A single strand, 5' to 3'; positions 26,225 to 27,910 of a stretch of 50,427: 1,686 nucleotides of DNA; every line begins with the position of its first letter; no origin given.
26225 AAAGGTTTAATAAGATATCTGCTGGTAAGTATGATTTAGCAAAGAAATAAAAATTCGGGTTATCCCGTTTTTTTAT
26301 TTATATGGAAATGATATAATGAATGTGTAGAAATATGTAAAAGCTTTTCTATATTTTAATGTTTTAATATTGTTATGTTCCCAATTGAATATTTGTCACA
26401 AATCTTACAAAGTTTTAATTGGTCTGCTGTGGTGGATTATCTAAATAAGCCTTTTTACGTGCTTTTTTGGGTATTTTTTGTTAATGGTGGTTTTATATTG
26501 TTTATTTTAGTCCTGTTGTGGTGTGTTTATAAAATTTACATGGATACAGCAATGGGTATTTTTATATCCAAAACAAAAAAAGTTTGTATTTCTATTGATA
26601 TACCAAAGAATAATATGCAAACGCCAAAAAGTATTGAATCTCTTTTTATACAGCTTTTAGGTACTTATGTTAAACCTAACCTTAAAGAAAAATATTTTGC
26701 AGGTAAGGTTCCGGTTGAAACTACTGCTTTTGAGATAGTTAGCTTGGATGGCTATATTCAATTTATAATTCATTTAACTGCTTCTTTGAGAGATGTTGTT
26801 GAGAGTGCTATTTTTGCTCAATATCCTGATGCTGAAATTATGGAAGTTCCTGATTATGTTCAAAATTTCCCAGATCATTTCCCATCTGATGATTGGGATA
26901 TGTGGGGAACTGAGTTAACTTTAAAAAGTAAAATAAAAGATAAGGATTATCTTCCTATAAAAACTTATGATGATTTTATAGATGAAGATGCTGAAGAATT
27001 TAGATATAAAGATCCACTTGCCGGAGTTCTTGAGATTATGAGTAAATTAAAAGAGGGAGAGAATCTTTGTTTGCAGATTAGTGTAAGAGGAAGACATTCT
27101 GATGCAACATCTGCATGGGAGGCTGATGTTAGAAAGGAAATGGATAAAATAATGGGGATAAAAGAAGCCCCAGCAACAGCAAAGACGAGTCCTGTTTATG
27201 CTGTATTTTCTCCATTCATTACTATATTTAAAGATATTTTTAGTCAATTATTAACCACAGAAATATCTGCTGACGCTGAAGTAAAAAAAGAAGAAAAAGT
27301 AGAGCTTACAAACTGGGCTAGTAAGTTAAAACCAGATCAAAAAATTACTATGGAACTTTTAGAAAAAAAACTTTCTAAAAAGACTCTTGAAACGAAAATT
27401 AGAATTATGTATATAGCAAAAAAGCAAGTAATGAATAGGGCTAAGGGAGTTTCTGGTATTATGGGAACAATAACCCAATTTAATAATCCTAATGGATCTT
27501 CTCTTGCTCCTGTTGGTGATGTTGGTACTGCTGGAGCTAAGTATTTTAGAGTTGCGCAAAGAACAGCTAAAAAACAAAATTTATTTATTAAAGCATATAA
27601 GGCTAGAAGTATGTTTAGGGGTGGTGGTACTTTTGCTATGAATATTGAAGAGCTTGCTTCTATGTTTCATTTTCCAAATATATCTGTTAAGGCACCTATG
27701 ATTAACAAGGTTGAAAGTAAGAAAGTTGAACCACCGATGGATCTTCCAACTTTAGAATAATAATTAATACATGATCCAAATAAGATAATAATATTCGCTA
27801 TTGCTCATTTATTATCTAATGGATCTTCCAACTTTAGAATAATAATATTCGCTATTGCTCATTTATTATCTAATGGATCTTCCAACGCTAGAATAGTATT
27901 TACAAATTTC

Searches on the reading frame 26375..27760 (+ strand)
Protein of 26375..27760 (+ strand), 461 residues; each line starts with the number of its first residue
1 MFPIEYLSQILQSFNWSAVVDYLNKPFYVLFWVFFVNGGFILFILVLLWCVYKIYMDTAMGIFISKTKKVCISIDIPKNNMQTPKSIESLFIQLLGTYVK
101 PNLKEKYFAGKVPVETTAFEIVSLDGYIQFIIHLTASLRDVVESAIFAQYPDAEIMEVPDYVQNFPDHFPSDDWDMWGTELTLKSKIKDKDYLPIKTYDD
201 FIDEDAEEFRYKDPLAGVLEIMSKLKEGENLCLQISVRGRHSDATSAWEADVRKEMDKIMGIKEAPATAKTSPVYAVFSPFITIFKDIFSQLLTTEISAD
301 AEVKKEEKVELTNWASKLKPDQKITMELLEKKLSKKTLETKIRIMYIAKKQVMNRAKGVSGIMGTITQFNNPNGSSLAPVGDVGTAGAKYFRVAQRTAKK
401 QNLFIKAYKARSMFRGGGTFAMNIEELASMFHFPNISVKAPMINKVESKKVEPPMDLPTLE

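Call 34: find_homologous_proteins(query=window:26375-27760:+, max_evalue=1e-30)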
Query window:26375-27760:+ (461 aa): 268 proteins with E <= 1e-30 among 5826 candidates; the best 120 are listed.
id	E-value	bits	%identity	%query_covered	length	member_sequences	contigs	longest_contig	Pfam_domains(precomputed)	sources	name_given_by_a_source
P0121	0.0e+0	1035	100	100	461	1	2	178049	PF26449.1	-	-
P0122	1.3e-217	741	81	87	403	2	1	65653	PF26449.1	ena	-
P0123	8.8e-215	732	69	100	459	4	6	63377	PF26449.1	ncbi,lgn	-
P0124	1.1e-213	728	69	100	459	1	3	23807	PF26449.1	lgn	-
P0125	7.5e-209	712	68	100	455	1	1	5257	PF26449.1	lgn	-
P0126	1.3e-182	626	71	86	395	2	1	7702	PF26449.1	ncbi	ncbi:MAG: hypothetical protein QMB51_03665 [Patescibacteria group bacterium]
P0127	1.5e-161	556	63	86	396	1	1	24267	PF26449.1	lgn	-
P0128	1.5e-158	546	63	86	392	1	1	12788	PF26449.1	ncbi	-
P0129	2.9e-154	532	55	99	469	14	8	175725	-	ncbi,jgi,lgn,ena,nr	ncbi:MAG TPA: hypothetical protein PLM63_02270 [bacterium]|nr:hypothetical protein [Patescibacteria 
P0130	1.5e-152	527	53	98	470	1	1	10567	-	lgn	-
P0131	3.6e-152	525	53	98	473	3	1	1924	PF26449.1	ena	-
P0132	1.6e-150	520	53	98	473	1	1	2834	PF26449.1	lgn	-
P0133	2.2e-148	513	52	98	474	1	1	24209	-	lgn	-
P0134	8.3e-147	508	52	98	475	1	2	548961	-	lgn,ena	-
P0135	1.9e-101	358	40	98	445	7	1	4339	PF26449.1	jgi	jgi:hypothetical protein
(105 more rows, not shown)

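Call 35: find_encoding_contigs(protein=P0122, flank=10000, max_places=1)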
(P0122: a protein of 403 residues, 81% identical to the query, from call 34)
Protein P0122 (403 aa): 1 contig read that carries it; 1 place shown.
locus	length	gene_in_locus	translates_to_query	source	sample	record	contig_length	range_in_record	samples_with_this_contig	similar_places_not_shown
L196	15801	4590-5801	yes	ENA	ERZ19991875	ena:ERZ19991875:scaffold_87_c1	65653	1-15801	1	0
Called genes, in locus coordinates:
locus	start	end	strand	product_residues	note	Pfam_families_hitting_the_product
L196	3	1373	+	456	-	?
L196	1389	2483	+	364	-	PF00106:adh_short (faint), PF01073:3Beta_HSD, PF01370:Epimerase, PF16363:GDP_Man_Dehyd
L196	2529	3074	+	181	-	-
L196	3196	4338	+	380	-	PF04545:Sigma70_r4, PF05066:HARE-HTH (faint)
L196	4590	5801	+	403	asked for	PF26449:DUF8128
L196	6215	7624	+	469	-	PF00587:tRNA-synt_2b, PF03129:HGTP_anticodon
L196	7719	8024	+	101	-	-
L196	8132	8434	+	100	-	-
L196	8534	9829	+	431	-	PF00675:Peptidase_M16, PF05193:Peptidase_M16_C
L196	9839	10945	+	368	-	PF01594:AI-2E_transport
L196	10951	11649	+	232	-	PF00590:TP_methylase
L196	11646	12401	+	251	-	PF01026:TatD_DNase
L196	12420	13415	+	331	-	-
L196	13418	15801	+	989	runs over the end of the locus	PF00580:UvrD-helicase, PF01443:Viral_helicase1 (faint), PF13245:AAA_19, PF13604:AAA_30 (weak), PF13361:UvrD_C, PF13538:UvrD_C_2 (faint), PF12705:PDDEXK_1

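Call 36: find_encoding_contigs(protein=P0123, flank=10000, max_places=2)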
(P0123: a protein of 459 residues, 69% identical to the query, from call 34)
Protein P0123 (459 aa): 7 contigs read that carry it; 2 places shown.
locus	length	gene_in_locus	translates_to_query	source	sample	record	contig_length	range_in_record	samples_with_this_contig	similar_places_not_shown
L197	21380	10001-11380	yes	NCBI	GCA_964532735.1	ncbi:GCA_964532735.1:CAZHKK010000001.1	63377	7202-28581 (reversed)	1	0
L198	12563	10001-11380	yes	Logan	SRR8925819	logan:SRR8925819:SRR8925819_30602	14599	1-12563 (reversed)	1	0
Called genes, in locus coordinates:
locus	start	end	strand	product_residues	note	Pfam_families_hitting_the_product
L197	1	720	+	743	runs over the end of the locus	PF13491:FtsK_4TM (weak), PF17854:FtsK_alpha, PF01580:FtsK_SpoIIIE, PF09397:FtsK_gamma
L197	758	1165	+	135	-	PF18895:T4SS_pilin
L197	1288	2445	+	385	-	PF00089:Trypsin, PF10459:Peptidase_S46 (faint), PF13365:Trypsin_2, PF13180:PDZ_2, PF17820:PDZ_6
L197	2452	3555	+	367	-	PF03462:PCRF, PF00472:RF-1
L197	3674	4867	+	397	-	PF13567:DUF4131, PF03772:Competence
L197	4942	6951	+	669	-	PF00082:Peptidase_S8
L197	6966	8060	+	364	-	PF01073:3Beta_HSD, PF01370:Epimerase, PF07993:NAD_binding_4 (faint), PF16363:GDP_Man_Dehyd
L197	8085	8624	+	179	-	-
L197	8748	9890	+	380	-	PF04545:Sigma70_r4, PF05066:HARE-HTH (weak)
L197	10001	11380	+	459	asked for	PF26449:DUF8128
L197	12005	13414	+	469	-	PF00587:tRNA-synt_2b, PF03129:HGTP_anticodon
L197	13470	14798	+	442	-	PF00675:Peptidase_M16, PF05193:Peptidase_M16_C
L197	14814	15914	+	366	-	PF01594:AI-2E_transport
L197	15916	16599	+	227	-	PF00590:TP_methylase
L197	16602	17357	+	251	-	PF01026:TatD_DNase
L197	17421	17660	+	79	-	-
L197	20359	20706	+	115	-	PF01930:Cas_Cas4 (weak), PF12705:PDDEXK_1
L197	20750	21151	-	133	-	-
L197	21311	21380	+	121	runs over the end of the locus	-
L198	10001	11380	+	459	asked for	PF26449:DUF8128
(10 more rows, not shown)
